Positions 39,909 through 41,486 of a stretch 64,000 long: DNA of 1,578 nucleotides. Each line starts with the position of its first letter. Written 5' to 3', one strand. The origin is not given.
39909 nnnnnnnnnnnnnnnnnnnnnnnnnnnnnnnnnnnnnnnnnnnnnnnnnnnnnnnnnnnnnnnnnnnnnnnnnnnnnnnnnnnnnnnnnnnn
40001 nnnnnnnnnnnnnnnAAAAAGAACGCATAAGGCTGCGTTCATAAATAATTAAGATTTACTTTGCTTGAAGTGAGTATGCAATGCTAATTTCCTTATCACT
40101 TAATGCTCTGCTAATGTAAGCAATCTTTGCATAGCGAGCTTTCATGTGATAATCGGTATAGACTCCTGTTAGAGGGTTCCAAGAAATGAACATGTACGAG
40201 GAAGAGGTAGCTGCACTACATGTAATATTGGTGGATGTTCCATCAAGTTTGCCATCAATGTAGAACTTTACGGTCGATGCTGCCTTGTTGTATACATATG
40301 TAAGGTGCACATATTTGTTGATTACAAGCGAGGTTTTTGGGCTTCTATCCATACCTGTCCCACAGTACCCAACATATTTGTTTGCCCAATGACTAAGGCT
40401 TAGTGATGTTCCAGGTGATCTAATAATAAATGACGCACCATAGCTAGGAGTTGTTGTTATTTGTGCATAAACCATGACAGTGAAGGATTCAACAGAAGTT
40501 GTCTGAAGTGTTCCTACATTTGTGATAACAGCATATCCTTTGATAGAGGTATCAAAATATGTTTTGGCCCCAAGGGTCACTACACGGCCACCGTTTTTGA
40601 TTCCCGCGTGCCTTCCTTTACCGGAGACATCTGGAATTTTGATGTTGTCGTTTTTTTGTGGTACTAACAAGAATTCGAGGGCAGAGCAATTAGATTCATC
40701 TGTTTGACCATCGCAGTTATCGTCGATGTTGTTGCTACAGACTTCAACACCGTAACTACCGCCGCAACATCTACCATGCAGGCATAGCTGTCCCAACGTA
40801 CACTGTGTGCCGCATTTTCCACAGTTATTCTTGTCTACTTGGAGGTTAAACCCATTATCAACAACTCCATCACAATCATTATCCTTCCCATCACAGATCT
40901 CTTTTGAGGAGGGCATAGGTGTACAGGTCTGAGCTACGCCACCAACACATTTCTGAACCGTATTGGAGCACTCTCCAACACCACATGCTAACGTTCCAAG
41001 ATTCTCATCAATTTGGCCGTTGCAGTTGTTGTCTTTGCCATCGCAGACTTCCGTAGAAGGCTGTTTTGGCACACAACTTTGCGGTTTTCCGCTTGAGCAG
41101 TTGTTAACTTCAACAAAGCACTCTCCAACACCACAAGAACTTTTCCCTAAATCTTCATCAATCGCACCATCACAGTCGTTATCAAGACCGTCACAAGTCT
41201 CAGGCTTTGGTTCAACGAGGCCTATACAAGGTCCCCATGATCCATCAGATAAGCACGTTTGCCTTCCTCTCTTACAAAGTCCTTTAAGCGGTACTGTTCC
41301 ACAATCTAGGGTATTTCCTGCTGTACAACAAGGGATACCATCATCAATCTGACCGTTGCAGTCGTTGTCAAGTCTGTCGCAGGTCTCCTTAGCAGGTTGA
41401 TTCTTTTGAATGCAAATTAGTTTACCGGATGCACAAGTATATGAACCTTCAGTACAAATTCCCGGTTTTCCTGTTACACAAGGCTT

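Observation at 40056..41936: Secreted protein with tandem Cys/Asp-rich MopE-type metal-binding repeats fused to a LamG-like lectin domain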

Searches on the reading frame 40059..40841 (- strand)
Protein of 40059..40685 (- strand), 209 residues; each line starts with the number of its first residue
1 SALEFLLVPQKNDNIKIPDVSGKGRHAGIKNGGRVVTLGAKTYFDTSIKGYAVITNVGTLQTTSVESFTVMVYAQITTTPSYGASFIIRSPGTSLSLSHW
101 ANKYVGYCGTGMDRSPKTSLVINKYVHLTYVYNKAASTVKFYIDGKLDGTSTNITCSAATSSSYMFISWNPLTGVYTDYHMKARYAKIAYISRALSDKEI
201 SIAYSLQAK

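Call 25: find_related_loci(query=A2, collection=genome_contigs, flank=10000)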
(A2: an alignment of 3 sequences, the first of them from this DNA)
Query A2 (234 aa) in genome_contigs; peptide patterns used: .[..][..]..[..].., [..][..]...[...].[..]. (x = any residue, [..] = any of these).
599 stretches matched a pattern (row limit reached: there are more); 20 encode a relative of the query (tblastn E <= 1e-3); 20 distinct loci.
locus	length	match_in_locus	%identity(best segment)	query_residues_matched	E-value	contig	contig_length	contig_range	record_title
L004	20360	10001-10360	29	5-99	1e-6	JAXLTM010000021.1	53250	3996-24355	MAG: Bacteroidia bacterium isolate STL-BAC4 C1.110.fa-21, whole genome shotgun sequence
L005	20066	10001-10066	73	5-26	1e-6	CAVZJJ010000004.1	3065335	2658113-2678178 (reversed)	MAG: uncultured Bacteroidetes bacterium isolate MFD04716.bin.2.246 genome assembly, contig: contig_9779, whole genome sh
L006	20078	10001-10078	70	6-32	1e-6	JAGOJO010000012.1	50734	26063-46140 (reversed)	MAG: Bacteroidia bacterium isolate Go_SlAct_bin_93 Go_SlAct_1971_length_50734_cov_14.446440, whole genome shotgun sequen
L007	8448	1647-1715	75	6-29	2e-6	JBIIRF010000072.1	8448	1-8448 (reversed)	MAG: Bacteroidia bacterium isolate ME2003-08-07pf_3300034283_group2_bin117 Rohwer_bin449_scaffold_8067_c1, whole genome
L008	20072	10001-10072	68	6-30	3e-6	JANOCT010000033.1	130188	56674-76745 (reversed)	MAG: bacterium isolate VAR_17_metabat_29 VAR_17_k141_1995603, whole genome shotgun sequence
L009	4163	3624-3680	80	6-25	7e-6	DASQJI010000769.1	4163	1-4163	MAG TPA_asm: Parafilimonas sp. isolate SMAG_U11882 k141_114740, whole genome shotgun sequence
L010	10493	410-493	57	5-32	7e-6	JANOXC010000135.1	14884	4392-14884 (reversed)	MAG: Bacteroidota bacterium isolate VAR_35_metabat_28 VAR_35_k141_3569781, whole genome shotgun sequence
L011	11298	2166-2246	63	5-31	6e-6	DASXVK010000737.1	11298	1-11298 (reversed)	MAG TPA_asm: Polyangia bacterium isolate SMAG_U4743 k141_196454, whole genome shotgun sequence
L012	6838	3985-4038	83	5-22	1e-5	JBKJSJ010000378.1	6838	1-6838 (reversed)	MAG: Ferruginibacter sp. isolate ant_bin.575 k117_3223460, whole genome shotgun sequence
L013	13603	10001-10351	23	5-170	6e-5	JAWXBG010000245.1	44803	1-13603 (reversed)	MAG: Flavobacteriales bacterium isolate MP6G1.94 k99_2344326, whole genome shotgun sequence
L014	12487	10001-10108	49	6-42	1e-5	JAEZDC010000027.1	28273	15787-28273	MAG: Bacteroidetes bacterium isolate OH_CBrB_274 k127_2470813, whole genome shotgun sequence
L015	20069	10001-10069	74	6-28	1e-5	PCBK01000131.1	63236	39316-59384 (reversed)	MAG: Deltaproteobacteria bacterium isolate NP119 MHASMcontig_1091444, whole genome shotgun sequence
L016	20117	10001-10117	41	5-43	2e-5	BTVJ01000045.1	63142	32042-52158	MAG: Myxococcales bacterium AMX-MBFR-64 DNA, sequence045, whole genome shotgun sequence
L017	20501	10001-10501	26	6-172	2e-5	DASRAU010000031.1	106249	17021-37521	MAG TPA_asm: Verrucomicrobiia bacterium isolate SMAG_U11126 k141_833699, whole genome shotgun sequence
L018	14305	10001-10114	49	3-43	7e-5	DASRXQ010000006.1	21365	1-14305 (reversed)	MAG TPA_asm: Saprospiraceae bacterium isolate SMAG_U12566 k141_351106, whole genome shotgun sequence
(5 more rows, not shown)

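Call 26: find_homologous_proteins(query=window:40059-40685:-, max_evalue=0.01)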
Query seq(209 aa): 75 candidates shared short words with the query, none scored E <= 0.01.

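Call 43: predict_structure(alignment_id=A3)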
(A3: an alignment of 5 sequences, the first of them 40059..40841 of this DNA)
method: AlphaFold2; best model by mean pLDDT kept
length: 261 residues; sequences in the alignment: 5
mean_pLDDT: 52.7   pTM: 0.51
mean pLDDT of the five models: 52.7, 51.9, 51.2, 49.1, 47.8
residues with pLDDT >= 90: 0; 70-90: 56; 50-70: 67; < 50: 138
segments of 3 or more residues with pLDDT < 50: 1-12, 16-22, 27-38, 46-115, 132-143, 212-233
pLDDT, mean of each block of 10 residues (from residue 1): 37 49 47 47 48 34 33 31 33 37 35 53 69 44 54 63 64 70 82 82 73 41 41 55 74 73 47
secondary structure, 60 per line:
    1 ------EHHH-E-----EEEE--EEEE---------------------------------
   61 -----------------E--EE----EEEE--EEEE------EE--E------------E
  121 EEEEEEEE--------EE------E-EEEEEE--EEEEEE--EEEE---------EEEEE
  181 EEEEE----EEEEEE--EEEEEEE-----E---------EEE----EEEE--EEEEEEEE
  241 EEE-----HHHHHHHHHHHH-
elements in order: E18-21 E24-27 E87-90 E93-96 E120-128 E147-152 E155-160 E163-166 E176-185 E190-195 E198-204 E220-222 E227-230 E233-243 H249-260

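Call 55: fold_search(model_id=the predicted structure, library=pdb)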
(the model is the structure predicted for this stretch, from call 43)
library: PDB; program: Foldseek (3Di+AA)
matches with E <= 10: 1559; with E <= 0.001: 255
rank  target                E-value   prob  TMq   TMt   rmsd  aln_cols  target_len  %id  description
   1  1diw                  2.7e-08  1.00  0.47  0.30   8.2       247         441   15  THE HC FRAGMENT OF TETANUS TOXIN COMPLEXED WITH GALACTOSE (released 2000-03-24)
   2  7ce2_A                4.7e-08  1.00  0.42  0.26   9.0       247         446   17  The Crystal structure of TeNT Hc complexed with neutralizing antibody (released 2021-04-07)
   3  3hmy_A                7.3e-08  1.00  0.46  0.29   7.9       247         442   16  Crystal structure of HCR/T complexed with GT2 (released 2009-07-14)
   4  4kbb_B                9.7e-08  1.00  0.43  0.29   8.4       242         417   17  Structure of Botulinum neurotoxin B binding domain in complex with both synaptotagmin II and GD1a (released 2013-07-03)
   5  7z5s_AAA              1.1e-07  1.00  0.43  0.28   6.6       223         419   16  Crystal Structure of botulinum neurotoxin A2 cell binding domain in complex with GD1a (released 2022-06-08)
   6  3n7m                  1.4e-07  1.00  0.44  0.29   8.8       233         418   16  Crystal structure of W1252A mutant of HCR D/C VPI 5995 (released 2010-09-08)
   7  3r4s_A                1.6e-07  1.00  0.44  0.30   8.6       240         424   16  Cell entry of botulinum neurotoxin type C is dependent upon interaction with two ganglioside molecules (released 2011-06-08)
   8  2nyy_A                1.7e-07  1.00  0.41  0.10   9.0       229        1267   16  Crystal structure of botulinum neurotoxin type A complexed with monoclonal antibody CR1 (released 2006-12-26)
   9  5jmc_G                1.9e-07  1.00  0.39  0.25   6.6       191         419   15  Receptor binding domain of Botulinum neurotoxin A in complex with rat SV2C (released 2016-06-15)
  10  7z5s_BBB              1.9e-07  1.00  0.40  0.27   9.6       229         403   14  Crystal Structure of botulinum neurotoxin A2 cell binding domain in complex with GD1a (released 2022-06-08)
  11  9ea9_A                2.0e-07  1.00  0.39  0.09   5.2       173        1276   16  Crystal structure of BoNT/A-NTNH-HA70 -VHH_F12-VHH_H7-Fab_NTNH complex (released 2025-09-17)
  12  5moy_A                2.2e-07  1.00  0.38  0.25   9.5       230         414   13  Crystal structure of the BoNT/A2 receptor-binding domain in complex with the luminal domain of its neuronal receptor S (released 2017-03-15)
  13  6es1_A                2.5e-07  1.00  0.38  0.25   9.6       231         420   14  Crystal structure of the binding domain from botulinum neurotoxin A2 bound to extracellular domain of human receptor S (released 2018-04-25)
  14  9gkq                  2.7e-07  1.00  0.38  0.09   5.6       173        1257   16  Cryo-EM structure of Botulinum neurotoxin serotype A (released 2025-09-10)
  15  6twp                  2.7e-07  1.00  0.40  0.27   8.5       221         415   14  Binding domain of BoNT/A5 (released 2020-07-22)
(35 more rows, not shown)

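Call 57: search_protein_representatives(protein=window:40059-40685:-)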
Query: 209 residues. Proteins with E-value up to 0.001 (for the whole library): 164; up to 1e-10: 9; up to 1e-30: 2. The best 150 are listed.
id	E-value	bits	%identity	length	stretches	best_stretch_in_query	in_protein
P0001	3.4e-131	451.1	100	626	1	1-209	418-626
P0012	6.6e-82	290.3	64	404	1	1-207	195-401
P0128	9.8e-23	97.3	35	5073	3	109-205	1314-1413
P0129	6.0e-22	94.7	34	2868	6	102-155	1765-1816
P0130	6.8e-14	68.4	29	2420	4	95-200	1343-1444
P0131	2.3e-13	66.7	33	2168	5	107-153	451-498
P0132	3.0e-12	63.1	27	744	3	88-201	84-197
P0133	6.4e-12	62.0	32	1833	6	17-161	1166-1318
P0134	1.6e-11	60.7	31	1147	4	18-206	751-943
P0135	6.4e-10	55.5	30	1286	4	12-202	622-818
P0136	1.5e-09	54.2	31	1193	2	90-160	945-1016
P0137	1.6e-09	54.2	24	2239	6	119-203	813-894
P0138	1.9e-09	53.9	34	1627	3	89-167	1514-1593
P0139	3.7e-09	53.0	27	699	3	37-205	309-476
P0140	4.5e-09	52.7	33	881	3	117-205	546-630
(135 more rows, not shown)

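Call 68: find_related_loci(query=A6, collection=metagenome_contigs, flank=10000)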
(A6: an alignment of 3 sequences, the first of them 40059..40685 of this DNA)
Query A6 (209 aa) in metagenome_contigs; peptide patterns used: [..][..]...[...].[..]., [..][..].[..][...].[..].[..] (x = any residue, [..] = any of these).
430 stretches matched a pattern; 13 encode a relative of the query (tblastn E <= 1e-3); 12 distinct loci.
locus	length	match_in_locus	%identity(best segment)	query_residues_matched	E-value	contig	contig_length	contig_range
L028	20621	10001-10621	64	1-207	4e-90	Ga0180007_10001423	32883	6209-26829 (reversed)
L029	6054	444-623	30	115-174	4e-7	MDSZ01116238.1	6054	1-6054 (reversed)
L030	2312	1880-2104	27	104-176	5e-7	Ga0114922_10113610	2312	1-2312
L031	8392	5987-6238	31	120-205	5e-7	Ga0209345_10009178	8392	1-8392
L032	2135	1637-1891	32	109-201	7e-7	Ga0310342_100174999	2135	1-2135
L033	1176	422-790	30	23-148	2e-6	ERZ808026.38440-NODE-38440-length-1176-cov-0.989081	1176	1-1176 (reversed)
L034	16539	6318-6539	32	123-201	1e-5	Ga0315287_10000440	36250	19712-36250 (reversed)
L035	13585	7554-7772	29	123-200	2e-5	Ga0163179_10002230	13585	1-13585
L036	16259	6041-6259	29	123-200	2e-5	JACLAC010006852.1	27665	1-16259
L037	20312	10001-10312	31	106-195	3e-5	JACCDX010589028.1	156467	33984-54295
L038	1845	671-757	45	123-151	5e-5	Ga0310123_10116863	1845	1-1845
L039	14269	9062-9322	27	122-205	5e-5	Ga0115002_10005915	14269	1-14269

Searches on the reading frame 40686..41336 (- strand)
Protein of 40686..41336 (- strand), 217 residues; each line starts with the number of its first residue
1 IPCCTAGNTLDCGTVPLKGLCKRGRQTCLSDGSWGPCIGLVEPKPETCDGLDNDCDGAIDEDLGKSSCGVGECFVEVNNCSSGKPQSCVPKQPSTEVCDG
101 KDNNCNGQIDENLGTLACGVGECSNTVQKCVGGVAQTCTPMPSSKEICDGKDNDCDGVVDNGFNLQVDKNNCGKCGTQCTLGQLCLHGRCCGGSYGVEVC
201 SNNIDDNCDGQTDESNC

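Call 56: predict_structure(alignment_id=A5)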
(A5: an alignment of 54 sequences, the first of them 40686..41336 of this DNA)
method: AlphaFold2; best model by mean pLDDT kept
length: 217 residues; sequences in the alignment: 54
mean_pLDDT: 85.5   pTM: 0.59
mean pLDDT of the five models: 85.5, 84.6, 84.5, 84.4, 84.0
residues with pLDDT >= 90: 147; 70-90: 26; 50-70: 21; < 50: 23
segments of 3 or more residues with pLDDT < 50: 174-176, 178-193
pLDDT, mean of each block of 10 residues (from residue 1): 87 93 96 96 97 97 98 97 98 98 97 97 96 97 91 89 59 49 44 61 72 66
secondary structure, 60 per line:
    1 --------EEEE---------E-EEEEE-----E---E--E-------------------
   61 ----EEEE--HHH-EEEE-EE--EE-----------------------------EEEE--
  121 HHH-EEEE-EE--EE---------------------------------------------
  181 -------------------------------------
elements in order: E9-12 E24-28 E65-68 E75-78 E115-118 E125-128

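Call 60: fold_search(model_id=the predicted structure, library=pdb)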
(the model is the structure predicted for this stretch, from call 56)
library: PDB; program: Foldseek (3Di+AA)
matches with E <= 10: 47; with E <= 0.001: 0
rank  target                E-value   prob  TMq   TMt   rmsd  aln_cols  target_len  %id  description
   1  8cjv_B                8.9e-01  0.04  0.13  0.14  15.6       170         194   17  Structure of bovine CD46 ectodomain (SCR 1-4) (released 2023-07-12)
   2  7y5q_A                8.9e-01  0.02  0.11  0.08  21.3       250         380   12  Structure of 1:1 PAPP-A.STC2 complex(half map) (released 2023-01-11)
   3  8ci3_A                1.2e+00  0.09  0.14  0.22  13.4        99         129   13  Structure of bovine CD46 ectodomain (SCR 1-2) (released 2023-07-12)
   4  7vy6_E                1.5e+00  0.11  0.16  0.25  12.0        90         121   13  Coxsackievirus B3(VP3-234N) incubate with CD55 at pH7.4 (released 2022-01-19)
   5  7vy5_E                1.8e+00  0.09  0.14  0.23  12.0        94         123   12  Coxsackievirus B3 (VP3-234Q) incubation with CD55 at pH7.4 (released 2022-01-19)
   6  1xdi_A                2.4e+00  0.21  0.11  0.06   2.5        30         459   27  Crystal structure of LpdA (Rv3303c) from Mycobacterium tuberculosis (released 2004-10-19)
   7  3l2j_A                2.4e+00  0.12  0.11  0.05   5.6        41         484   22  Dimeric structure of the ligand-free extracellular domain of the human parathyroid hormone receptor (PTH1R) (released 2010-02-02)
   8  5xfh_B                2.7e+00  0.02  0.08  0.11  18.9       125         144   14  Crystal structure of Orysata lectin in complex with biantennary N-glycan (released 2017-10-18)
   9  6ilj_E                2.9e+00  0.03  0.14  0.15  14.1       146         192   12  Cryo-EM structure of Echovirus 6 complexed with its attachment receptor CD55 at PH 5.5 (released 2019-05-15)
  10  8tcb_A                3.1e+00  0.05  0.13  0.20  10.9        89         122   16  Structure of human C4b-binding protein alpha chain CCP domains 1 and 2 in complex with the hypervariable region of gro (released 2024-11-06)
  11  5e94_G                3.3e+00  0.06  0.11  0.19   8.8        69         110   16  Antibody-bound Glucagon-like Peptide-1 receptor extracellular domain (released 2016-08-24)
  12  7uzo_A                3.5e+00  0.08  0.10  0.19   5.4        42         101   19  Parathyroid hormone 1 receptor extracellular domain complexed with a peptide ligand containing one beta-amino acid (released 2022-10-19)
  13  5xfh_A                3.7e+00  0.04  0.08  0.12  12.7        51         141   18  Crystal structure of Orysata lectin in complex with biantennary N-glycan (released 2017-10-18)
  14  8trv_B                3.7e+00  0.03  0.13  0.11  12.5       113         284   17  Structure of the EphA2 LBDCRD bound to FabS1C_C1 (released 2024-07-17)
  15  8tv5_C                3.7e+00  0.03  0.12  0.10  13.1       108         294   16  Structure of the EphA2 LBDCRD bound to FabS1CE_L1 in a 2:1 (EphA2 to Fab) ratio (released 2024-09-11)
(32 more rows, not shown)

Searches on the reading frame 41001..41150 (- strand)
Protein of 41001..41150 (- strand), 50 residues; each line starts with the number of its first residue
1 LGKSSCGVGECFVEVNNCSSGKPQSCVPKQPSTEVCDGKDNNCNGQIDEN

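Call 42: search_solved_structures(query=A4, max_evalue=10, show_alignments=4)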
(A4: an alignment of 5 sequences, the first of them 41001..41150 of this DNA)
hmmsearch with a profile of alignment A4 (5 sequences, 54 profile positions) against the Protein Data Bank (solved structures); distinct sequences matched with E-value up to 10: 0.
